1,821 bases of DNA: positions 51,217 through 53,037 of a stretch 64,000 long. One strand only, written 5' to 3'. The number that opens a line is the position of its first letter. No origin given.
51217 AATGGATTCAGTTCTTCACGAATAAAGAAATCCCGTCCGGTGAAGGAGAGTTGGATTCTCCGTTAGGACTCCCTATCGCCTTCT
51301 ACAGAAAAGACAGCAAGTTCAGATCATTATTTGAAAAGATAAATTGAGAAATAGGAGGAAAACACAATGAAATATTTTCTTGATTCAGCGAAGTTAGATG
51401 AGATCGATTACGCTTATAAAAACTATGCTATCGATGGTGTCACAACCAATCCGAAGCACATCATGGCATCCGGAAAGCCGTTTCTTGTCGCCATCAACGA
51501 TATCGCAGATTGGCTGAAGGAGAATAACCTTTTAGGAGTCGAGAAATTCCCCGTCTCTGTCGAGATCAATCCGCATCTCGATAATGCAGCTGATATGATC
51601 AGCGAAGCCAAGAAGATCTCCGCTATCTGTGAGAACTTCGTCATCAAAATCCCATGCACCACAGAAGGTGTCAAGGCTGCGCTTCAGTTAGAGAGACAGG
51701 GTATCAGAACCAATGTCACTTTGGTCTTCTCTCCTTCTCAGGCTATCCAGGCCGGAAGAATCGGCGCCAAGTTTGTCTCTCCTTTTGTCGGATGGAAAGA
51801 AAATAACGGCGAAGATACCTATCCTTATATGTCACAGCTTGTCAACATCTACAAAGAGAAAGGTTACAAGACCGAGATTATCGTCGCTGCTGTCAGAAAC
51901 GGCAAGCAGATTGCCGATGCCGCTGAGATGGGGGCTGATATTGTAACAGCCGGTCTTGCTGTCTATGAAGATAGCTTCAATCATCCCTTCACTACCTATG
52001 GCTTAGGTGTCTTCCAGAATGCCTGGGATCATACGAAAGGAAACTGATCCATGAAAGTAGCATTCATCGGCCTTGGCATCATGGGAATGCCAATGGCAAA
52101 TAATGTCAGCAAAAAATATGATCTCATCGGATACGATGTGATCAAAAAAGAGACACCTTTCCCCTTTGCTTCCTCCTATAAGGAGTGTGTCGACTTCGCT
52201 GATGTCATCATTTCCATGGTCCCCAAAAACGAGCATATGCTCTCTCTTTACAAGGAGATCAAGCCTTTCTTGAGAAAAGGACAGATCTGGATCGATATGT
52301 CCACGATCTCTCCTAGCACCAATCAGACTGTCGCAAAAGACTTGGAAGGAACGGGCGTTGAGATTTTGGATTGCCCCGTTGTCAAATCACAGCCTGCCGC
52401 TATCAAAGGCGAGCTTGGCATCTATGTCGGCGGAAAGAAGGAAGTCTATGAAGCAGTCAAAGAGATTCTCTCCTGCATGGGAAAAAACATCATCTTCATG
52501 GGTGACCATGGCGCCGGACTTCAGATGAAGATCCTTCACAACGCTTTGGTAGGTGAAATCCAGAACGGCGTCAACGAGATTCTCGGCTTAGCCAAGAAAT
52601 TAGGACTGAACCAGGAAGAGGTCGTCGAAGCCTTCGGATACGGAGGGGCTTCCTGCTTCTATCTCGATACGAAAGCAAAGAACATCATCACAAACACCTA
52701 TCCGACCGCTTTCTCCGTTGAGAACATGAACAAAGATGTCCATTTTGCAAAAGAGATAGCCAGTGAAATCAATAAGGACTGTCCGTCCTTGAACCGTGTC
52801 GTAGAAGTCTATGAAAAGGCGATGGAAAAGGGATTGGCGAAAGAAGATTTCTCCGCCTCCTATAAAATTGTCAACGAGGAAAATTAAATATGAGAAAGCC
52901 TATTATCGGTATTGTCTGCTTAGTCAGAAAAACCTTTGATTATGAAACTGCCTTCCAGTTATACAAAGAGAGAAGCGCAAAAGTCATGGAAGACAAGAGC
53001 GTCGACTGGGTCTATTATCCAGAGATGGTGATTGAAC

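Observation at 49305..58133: Sulfoquinovose sulfo-transaldolase-like catabolic block next to tRNA-Arg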

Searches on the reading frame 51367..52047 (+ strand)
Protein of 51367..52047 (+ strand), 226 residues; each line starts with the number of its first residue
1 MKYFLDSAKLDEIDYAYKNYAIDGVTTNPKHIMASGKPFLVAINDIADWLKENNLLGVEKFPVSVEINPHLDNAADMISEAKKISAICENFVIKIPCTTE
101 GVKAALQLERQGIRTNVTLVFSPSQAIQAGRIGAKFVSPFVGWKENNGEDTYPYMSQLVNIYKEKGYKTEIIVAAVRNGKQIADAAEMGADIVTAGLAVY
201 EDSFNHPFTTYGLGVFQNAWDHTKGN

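Call 4: search_protein_families(library=pfam, proteins=[window:51367-52047:+])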
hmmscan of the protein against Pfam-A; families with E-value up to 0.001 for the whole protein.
window:51367-52047:+ (226 aa): 1 family
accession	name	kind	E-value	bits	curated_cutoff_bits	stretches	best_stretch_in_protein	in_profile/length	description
PF00923.25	TAL_FSA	-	4.3e-46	158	27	1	4-209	2-238/285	Transaldolase/Fructose-6-phosphate aldolase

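Call 5: search_protein_families(library=ncbifam, proteins=[window:51367-52047:+])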
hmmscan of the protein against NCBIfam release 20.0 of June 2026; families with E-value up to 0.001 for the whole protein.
window:51367-52047:+ (226 aa): 11 families
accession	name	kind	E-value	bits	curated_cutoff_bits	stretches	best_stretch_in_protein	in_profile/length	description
TIGR00875.1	fsa_talC_mipB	equivalog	4.9e-53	179.7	245.95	1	1-222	1-211/213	fructose-6-phosphate aldolase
NF009296.0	PRK12653.1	subfamily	2.3e-27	96.2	306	1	1-225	1-216/220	fructose-6-phosphate aldolase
NF009299.0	PRK12656.1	equivalog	1.4e-24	86.8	214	1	1-224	1-217/222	fructose-6-phosphate aldolase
TIGR00874.1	talAB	equivalog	7.5e-20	71.5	396.2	1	66-200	102-247/317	transaldolase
NF008965.0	PRK12309.1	equivalog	1.6e-19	70.2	550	1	65-195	107-248/392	transaldolase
TIGR02134.1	transald_staph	equivalog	4.2e-19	69.2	281.95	1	2-197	7-200/236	transaldolase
NF009001.0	PRK12346.1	subfamily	3.3e-14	53.2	439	1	85-196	122-244/316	transaldolase A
NF003026.0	PRK03903.1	equivalog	3.8e-13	49.3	344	1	47-128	78-162/323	transaldolase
NF002881.0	PRK03343.1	subfamily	2e-12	46.9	367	1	63-127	107-174/370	transaldolase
TIGR00876.1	tal_mycobact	equivalog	9.7e-10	38.3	233.75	1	63-126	96-162/350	transaldolase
NF007080.0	PRK09533.1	equivalog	3.7e-09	35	712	1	63-124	107-171/949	bifunctional transaldolase/phosoglucose isomerase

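Call 16: search_solved_structures(query=window:51367-52047:+, max_evalue=1e-10, show_alignments=2)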
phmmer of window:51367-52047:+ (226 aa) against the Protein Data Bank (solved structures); distinct sequences matched with E-value up to 1e-10: 45.
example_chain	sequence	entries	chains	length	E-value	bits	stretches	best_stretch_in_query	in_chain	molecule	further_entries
8bc3_A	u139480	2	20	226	1.8e-95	321.9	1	1-223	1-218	BmSF-TAL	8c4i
8bc4_A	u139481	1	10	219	2.1e-95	321.7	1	1-223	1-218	Transaldolase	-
8bc2_A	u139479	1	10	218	4.5e-94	317.3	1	1-223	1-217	Transaldolase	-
1vpx_A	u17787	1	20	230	3.3e-45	157.6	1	1-221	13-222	PROTEIN (Transaldolase (EC 2.2.1.2))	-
6ys0_A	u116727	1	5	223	4.6e-36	127.7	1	1-222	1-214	Probable transaldolase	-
6yre_A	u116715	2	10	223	2.7e-35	125.2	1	1-222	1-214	Probable transaldolase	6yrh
6yrm_A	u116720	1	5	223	2.9e-35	125.1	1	1-221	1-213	Probable transaldolase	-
3s0c_A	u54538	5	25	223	2.9e-35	125.1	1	1-221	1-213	Probable transaldolase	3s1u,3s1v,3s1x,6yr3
6yrt_A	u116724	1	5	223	3e-35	125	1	1-221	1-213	Transaldolase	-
4xz9_A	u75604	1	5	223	2e-34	122.4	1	1-221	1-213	Probable transaldolase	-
3s1w_A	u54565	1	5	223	2e-34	122.3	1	1-221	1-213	Probable transaldolase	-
1wx0_A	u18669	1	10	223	1.7e-33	119.3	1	1-224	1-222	transaldolase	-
9ui2_A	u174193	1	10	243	2.3e-33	118.9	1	1-224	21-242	Probable transaldolase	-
3r8r_A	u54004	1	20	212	1.7e-32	116.1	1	1-221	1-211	Transaldolase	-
9v4b_A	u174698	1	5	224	1.5e-20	77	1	1-223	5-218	Fructose-6-phosphate aldolase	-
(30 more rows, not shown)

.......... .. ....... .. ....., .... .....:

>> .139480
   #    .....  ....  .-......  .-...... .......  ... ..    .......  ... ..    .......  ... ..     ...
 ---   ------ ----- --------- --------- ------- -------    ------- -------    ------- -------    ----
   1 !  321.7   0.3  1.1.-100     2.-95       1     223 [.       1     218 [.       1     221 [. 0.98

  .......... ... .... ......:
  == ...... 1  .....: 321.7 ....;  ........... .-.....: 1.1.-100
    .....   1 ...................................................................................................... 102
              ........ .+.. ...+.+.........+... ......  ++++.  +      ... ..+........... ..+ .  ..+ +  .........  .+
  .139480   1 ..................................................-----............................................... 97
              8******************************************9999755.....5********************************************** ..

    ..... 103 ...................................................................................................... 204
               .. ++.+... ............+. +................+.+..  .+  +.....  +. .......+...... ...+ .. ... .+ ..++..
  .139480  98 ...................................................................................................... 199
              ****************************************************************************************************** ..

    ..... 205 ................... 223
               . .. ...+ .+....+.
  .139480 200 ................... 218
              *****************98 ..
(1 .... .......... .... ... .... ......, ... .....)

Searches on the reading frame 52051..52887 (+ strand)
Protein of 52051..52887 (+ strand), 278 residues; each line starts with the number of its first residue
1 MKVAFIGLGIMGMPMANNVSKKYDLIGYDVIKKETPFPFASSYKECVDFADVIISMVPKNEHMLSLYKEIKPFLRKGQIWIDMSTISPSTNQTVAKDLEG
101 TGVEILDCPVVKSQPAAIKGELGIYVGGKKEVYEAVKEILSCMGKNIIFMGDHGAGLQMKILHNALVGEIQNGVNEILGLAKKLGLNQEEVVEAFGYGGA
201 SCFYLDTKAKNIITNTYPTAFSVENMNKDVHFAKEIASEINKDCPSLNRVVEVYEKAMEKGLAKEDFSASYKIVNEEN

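Call 4: search_protein_families(library=pfam, proteins=[window:52051-52887:+])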
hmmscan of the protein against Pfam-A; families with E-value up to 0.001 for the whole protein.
window:52051-52887:+ (278 aa): 3 families
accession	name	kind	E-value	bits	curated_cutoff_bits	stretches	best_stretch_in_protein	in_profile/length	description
PF03446.21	NAD_binding_2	-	9.1e-36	123.7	21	1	2-151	1-161/161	NAD binding domain of 6-phosphogluconate dehydrogenase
PF14833.11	NAD_binding_11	-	1e-19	71.4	30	1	154-273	1-121/122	NAD-binding of NADP-dependent 3-hydroxyisobutyrate dehydrogenase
PF03721.20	UDPG_MGDP_dh_N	-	0.00075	19.6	27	0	38-98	65-135/187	UDP-glucose/GDP-mannose dehydrogenase family, NAD binding domain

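Call 5: search_protein_families(library=ncbifam, proteins=[window:52051-52887:+])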
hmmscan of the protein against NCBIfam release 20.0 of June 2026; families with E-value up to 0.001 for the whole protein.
window:52051-52887:+ (278 aa): 12 families
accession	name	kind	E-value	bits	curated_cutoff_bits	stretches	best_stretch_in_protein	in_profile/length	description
TIGR01692.1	HIBADH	equivalog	7.3e-50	169.9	291.6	1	5-272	1-285/288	3-hydroxyisobutyrate dehydrogenase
NF008592.0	PRK11559.1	equivalog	2.6e-47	161.5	397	1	1-270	3-282/296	2-hydroxy-3-oxopropionate reductase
TIGR01505.1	tartro_sem_red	equivalog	3.2e-45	154.6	340.75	1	2-274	1-283/291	2-hydroxy-3-oxopropionate reductase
NF012005.0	PRK15461.1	equivalog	6.7e-36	124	348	1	2-275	3-287/298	sulfolactaldehyde 3-reductase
NF011633.0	PRK15059.1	equivalog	6.2e-31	107.7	451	1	1-270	1-279/292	2-hydroxy-3-oxopropionate reductase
NF043037.1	ThreonDh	equivalog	3.2e-29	102.3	350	1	2-274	4-287/297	L-threonate dehydrogenase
NF007161.0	PRK09599.1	subfamily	1.4e-14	54.1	271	1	1-199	1-215/302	NADP-dependent phosphogluconate dehydrogenase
TIGR00872.1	gnd_rel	equivalog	1.5e-12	47.3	297.2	1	1-198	1-211/299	phosphogluconate dehydrogenase (NAD(+)-dependent, decarboxylating)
TIGR03026.1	NDP-sugDHase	subfamily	4.9e-08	32.1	189.8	1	55-198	82-246/413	nucleotide sugar dehydrogenase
NF006765.0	PRK09287.1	equivalog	8e-08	31.6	413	1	2-195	5-219/476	NADP-dependent phosphogluconate dehydrogenase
TIGR00873.1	gnd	equivalog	7.1e-07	28.4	426.7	1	53-195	67-215/467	decarboxylating NADP(+)-dependent phosphogluconate dehydrogenase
NF006408.0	PRK08655.1-2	equivalog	0.00012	21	422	1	39-147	54-162/441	prephenate dehydrogenase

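Call 17: search_solved_structures(query=window:52051-52887:+, max_evalue=1e-20, show_alignments=1)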
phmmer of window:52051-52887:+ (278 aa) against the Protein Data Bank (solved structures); distinct sequences matched with E-value up to 1e-20: 19.
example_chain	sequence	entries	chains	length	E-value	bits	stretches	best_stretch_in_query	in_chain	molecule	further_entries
2gf2_A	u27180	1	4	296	4.9e-34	121.5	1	1-277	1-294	3-hydroxyisobutyrate dehydrogenase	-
2i9p_A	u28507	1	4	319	6.4e-34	121.1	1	1-277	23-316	3-hydroxyisobutyrate dehydrogenase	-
1vpd_A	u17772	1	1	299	3.6e-33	118.6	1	1-269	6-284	TARTRONATE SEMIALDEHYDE REDUCTASE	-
3w6u_A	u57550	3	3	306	7.5e-33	117.6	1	1-263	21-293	6-phosphogluconate dehydrogenase, NAD-binding protein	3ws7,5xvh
3w6z_A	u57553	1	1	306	4.7e-32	114.9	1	1-263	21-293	6-phosphogluconate dehydrogenase, NAD-binding protein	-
3cky_A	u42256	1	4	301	3.8e-31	112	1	2-273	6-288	2-hydroxymethyl glutarate dehydrogenase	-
5je8_A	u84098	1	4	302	3.8e-30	108.7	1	2-277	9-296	3-hydroxyisobutyrate dehydrogenase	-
1yb4_A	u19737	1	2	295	2e-28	103.1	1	1-270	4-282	tartronic semialdehyde reductase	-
3q3c_A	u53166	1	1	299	7.8e-28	101.1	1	2-273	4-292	Probable 3-hydroxyisobutyrate dehydrogenase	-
3obb_A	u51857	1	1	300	7.9e-28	101.1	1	2-273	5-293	Probable 3-hydroxyisobutyrate dehydrogenase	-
1wp4_A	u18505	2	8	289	2.9e-26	96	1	2-259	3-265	3-hydroxyisobutyrate dehydrogenase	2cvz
9rb2_A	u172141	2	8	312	1.4e-25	93.7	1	2-271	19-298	Probable oxidoreductase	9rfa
3pef_A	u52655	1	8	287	3.3e-24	89.2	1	2-273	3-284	6-phosphogluconate dehydrogenase, NAD-binding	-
3pdu_A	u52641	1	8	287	6e-24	88.4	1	4-274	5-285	3-hydroxyisobutyrate dehydrogenase family protein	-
9k2j_A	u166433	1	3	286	4.4e-23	85.6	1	1-274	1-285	3-hydroxyisobutyrate dehydrogenase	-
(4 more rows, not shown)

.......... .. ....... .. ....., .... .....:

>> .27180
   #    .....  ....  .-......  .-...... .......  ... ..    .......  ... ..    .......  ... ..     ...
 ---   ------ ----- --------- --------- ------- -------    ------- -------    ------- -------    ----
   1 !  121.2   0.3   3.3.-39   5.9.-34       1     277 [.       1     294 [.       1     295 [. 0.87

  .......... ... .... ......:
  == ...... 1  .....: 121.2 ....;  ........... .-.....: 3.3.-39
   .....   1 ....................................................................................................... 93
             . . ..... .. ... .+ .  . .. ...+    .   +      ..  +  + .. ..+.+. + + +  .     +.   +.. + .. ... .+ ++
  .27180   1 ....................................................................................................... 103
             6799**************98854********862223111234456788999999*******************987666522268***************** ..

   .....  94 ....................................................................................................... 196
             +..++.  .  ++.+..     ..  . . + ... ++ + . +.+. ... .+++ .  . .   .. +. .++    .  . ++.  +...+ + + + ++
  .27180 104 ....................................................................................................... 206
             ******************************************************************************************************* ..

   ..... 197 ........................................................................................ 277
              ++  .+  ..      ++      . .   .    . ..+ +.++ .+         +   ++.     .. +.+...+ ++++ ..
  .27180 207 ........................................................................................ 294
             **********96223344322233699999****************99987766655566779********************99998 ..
